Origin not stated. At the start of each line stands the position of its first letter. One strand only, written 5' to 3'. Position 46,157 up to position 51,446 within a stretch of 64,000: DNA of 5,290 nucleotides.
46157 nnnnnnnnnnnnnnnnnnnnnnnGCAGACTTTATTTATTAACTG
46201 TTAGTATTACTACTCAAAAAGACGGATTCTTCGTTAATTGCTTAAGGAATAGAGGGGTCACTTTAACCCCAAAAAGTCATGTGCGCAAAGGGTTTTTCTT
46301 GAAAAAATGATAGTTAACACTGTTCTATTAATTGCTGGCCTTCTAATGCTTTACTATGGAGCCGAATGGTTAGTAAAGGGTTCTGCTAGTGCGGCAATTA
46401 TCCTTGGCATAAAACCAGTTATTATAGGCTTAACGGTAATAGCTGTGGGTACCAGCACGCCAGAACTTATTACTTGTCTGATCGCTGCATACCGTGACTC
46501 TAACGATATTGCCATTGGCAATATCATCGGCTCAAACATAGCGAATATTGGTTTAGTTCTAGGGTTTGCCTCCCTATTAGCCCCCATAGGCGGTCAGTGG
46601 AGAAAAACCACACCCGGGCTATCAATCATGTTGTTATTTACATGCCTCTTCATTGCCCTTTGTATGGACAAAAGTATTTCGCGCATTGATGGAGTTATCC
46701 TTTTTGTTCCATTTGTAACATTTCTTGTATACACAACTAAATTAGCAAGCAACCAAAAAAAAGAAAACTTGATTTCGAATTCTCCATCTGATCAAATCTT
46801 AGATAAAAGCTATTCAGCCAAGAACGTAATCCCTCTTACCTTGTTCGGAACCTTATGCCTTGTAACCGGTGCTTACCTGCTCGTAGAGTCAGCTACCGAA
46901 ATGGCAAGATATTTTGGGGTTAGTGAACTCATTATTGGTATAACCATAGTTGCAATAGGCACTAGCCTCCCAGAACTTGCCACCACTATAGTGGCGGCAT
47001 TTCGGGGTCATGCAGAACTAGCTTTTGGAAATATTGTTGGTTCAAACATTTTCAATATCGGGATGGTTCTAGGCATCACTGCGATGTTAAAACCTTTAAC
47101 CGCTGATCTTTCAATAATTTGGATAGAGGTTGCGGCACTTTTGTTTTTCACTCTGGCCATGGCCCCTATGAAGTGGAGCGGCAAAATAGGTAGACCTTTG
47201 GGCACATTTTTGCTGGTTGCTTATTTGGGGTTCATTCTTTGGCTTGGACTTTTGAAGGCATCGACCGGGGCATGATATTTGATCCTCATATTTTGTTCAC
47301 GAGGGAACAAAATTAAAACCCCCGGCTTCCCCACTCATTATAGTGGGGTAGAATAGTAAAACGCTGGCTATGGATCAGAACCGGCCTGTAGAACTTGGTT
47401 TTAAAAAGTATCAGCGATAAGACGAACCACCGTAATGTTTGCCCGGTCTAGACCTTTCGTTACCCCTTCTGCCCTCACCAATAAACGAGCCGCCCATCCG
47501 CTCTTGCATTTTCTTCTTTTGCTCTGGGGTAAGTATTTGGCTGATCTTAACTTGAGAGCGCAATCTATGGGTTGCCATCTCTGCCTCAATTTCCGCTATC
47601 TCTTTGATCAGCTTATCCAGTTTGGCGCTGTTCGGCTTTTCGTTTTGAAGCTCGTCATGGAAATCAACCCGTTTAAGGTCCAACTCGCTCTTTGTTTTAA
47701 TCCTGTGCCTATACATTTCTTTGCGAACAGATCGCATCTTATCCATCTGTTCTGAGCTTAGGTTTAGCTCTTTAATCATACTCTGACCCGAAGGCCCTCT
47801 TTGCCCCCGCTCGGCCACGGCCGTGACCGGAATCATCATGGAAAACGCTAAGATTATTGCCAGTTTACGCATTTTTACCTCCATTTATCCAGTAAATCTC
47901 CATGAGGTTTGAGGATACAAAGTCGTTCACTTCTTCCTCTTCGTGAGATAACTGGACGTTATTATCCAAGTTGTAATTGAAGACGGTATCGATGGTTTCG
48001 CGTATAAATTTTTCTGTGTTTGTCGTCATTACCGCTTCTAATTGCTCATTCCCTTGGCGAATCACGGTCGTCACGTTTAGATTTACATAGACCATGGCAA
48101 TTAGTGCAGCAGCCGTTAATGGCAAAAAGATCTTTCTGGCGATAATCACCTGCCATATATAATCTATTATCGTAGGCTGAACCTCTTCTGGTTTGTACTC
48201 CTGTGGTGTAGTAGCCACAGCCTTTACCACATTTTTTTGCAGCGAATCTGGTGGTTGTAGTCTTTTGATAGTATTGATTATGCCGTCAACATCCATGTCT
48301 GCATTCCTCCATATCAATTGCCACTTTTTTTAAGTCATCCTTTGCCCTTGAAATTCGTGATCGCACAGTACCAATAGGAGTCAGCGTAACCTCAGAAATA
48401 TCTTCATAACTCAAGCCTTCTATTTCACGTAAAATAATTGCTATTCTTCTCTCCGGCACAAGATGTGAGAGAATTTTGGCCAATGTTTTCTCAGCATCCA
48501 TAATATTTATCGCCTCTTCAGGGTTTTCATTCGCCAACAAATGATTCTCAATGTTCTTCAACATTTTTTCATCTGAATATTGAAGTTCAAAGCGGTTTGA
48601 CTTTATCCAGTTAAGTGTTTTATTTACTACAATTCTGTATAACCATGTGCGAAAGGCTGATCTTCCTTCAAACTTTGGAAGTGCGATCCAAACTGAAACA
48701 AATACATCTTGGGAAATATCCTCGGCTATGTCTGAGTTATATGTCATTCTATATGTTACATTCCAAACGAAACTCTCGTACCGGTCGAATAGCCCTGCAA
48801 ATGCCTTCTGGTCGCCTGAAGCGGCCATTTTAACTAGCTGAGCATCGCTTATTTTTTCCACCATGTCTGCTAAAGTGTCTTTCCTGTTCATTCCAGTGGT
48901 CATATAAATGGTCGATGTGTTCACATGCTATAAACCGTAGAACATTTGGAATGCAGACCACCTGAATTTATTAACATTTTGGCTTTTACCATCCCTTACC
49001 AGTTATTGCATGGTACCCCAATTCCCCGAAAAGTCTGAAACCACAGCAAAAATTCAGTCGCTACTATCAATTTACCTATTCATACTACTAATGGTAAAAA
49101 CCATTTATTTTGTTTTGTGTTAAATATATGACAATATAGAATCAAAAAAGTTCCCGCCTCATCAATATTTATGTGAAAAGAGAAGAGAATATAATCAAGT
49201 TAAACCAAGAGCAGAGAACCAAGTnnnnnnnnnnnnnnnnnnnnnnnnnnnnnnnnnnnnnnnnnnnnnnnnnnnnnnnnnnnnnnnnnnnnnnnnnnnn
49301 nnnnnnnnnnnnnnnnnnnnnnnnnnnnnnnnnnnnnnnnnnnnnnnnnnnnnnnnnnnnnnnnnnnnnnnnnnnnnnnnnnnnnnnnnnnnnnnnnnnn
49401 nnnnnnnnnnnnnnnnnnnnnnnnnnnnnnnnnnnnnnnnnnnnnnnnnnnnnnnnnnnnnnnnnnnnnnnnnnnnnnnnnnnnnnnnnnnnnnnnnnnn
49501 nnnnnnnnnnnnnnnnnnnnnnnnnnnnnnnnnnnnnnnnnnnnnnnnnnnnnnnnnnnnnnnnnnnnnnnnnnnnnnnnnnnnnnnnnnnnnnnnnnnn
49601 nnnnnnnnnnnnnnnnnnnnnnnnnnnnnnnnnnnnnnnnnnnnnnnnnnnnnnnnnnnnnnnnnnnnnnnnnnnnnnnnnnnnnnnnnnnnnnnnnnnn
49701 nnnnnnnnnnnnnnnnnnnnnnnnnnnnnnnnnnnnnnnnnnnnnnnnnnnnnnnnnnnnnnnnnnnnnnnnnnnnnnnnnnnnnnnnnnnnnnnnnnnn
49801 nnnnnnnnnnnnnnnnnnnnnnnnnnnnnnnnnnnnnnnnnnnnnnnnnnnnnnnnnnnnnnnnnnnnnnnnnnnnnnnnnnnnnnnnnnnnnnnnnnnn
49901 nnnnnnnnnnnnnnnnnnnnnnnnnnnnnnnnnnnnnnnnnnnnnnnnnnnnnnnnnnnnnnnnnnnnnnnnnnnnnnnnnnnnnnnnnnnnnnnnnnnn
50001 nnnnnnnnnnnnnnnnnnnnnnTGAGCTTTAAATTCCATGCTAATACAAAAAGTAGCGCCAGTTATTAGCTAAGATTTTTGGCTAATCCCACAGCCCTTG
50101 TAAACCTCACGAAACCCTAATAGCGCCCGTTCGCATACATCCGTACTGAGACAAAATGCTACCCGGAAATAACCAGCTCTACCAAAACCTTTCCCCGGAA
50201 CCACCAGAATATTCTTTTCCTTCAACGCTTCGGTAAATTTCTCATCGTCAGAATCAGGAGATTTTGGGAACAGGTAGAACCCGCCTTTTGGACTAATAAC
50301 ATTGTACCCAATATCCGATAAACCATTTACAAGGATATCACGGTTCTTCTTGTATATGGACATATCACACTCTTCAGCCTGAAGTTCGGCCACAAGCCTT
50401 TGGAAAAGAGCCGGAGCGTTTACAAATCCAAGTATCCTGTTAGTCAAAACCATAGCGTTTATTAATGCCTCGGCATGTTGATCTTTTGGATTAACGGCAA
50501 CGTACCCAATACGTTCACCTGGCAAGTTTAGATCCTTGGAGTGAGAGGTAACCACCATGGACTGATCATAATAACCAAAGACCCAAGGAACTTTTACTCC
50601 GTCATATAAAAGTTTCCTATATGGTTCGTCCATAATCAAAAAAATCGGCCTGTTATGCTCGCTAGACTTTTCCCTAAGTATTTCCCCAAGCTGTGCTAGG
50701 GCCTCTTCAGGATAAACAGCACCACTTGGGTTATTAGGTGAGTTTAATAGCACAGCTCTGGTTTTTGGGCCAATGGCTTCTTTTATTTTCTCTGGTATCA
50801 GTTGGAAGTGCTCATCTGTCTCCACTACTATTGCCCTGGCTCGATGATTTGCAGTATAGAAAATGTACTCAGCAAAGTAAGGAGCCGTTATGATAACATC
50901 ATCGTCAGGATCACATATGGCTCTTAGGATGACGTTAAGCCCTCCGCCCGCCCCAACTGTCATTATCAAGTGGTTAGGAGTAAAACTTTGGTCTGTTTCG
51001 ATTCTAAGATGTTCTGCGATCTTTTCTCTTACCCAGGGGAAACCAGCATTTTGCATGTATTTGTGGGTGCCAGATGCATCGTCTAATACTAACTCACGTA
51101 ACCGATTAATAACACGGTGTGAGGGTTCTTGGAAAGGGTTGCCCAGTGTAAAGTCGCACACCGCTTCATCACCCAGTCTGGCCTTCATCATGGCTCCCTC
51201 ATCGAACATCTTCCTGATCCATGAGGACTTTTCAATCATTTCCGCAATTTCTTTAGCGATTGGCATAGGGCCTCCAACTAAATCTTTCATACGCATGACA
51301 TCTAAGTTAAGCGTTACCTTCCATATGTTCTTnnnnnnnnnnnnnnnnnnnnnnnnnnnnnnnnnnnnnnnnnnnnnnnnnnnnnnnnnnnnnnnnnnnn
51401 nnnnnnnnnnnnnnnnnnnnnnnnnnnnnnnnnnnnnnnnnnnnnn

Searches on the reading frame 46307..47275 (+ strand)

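Call 3: search_protein_families(library=pfam, proteins=[window:46307-47275:+], max_evalue=0.01)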
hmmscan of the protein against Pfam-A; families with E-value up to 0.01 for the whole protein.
window:46307-47275:+ (322 aa): 1 family
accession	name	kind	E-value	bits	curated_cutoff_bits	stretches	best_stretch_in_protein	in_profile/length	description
PF01699.29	Na_Ca_ex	-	1e-62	211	24.9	2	5-144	3-150/151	Sodium/calcium exchanger protein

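Call 4: search_protein_families(library=ncbifam, proteins=[window:46307-47275:+], max_evalue=0.01)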
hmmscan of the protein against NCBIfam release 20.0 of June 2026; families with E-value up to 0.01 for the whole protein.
window:46307-47275:+ (322 aa): 6 families
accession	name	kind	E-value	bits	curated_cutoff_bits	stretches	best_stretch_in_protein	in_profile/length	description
TIGR00367.1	TIGR00367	hypoth_equivalog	7.7e-72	242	179.65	1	3-308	3-311/312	calcium/sodium antiporter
NF008005.0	PRK10734.1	equivalog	2.4e-66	224.1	432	1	1-316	1-316/325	calcium/sodium antiporter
TIGR00927.1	2A1904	subfamily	1.1e-19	69.7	710.1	2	171-273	1043-1146/1209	K+-dependent Na+/Ca+ exchanger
TIGR00378.1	cax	equivalog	2.7e-15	56.5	211.15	2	140-306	177-341/349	calcium/proton exchanger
TIGR00846.1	caca2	superfamily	6.9e-15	54.7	317.45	2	121-261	173-316/372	calcium/proton exchanger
TIGR00845.1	caca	equivalog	4.3e-12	44.6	679.85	2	31-94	775-839/921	sodium/calcium exchanger 1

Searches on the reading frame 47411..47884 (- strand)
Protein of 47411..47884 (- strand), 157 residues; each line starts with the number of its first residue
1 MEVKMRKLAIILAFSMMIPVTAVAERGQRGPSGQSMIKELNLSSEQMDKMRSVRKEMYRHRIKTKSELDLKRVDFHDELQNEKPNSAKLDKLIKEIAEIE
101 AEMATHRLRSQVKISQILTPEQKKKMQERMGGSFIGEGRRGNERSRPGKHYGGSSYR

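Call 37: search_protein_families(library=pfam, proteins=[window:47411-47884:-], max_evalue=0.0001)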
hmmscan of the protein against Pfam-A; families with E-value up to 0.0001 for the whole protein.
window:47411-47884:- (157 aa): 2 families
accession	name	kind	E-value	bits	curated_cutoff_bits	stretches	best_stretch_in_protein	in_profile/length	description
PF13801.11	Metal_resist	-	7.6e-10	39.5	29.2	1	8-123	3-123/125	Heavy-metal resistance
PF07813.17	LTXXQ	-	7.2e-08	33.5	24.3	1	34-130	7-100/100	LTXXQ motif family protein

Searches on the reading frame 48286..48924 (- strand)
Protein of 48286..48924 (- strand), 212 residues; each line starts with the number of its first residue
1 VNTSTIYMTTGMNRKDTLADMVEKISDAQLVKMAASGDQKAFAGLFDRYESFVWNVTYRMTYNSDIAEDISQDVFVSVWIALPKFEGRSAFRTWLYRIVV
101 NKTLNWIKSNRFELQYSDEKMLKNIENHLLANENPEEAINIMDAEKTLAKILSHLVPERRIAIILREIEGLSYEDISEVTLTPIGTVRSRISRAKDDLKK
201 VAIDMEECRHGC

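Call 37: search_protein_families(library=pfam, proteins=[window:48286-48924:-], max_evalue=0.0001)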
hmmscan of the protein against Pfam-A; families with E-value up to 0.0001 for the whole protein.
window:48286-48924:- (212 aa): 3 families
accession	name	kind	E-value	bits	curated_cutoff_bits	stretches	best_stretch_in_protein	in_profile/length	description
PF04542.20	Sigma70_r2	-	1.8e-17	63.3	24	1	45-111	1-69/71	Sigma-70 region 2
PF08281.18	Sigma70_r4_2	-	3.6e-14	52.6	25.7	1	148-197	4-53/54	Sigma-70, region 4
PF04545.22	Sigma70_r4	-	1.6e-05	24.7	24.1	1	152-200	2-50/50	Sigma-70, region 4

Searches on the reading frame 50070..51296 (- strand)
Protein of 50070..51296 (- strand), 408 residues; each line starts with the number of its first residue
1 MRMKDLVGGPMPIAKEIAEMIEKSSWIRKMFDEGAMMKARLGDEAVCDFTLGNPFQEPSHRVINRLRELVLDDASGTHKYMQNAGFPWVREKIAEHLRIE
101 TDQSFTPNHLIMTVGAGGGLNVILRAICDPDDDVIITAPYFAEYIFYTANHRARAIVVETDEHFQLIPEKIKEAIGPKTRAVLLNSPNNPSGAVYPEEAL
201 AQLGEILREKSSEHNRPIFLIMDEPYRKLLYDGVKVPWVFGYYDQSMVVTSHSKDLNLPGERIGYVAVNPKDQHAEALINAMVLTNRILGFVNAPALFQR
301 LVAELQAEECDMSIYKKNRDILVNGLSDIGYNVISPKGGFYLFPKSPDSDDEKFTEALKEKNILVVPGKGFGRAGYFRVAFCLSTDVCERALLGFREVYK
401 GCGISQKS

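Call 37: search_protein_families(library=pfam, proteins=[window:50070-51296:-], max_evalue=0.0001)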
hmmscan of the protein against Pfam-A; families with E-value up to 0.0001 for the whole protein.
window:50070-51296:- (408 aa): 1 family
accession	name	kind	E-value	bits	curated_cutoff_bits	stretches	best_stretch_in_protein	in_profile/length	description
PF00155.27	Aminotran_1_2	-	1.7e-47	162.8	19.7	1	48-392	5-358/361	Aminotransferase class I and II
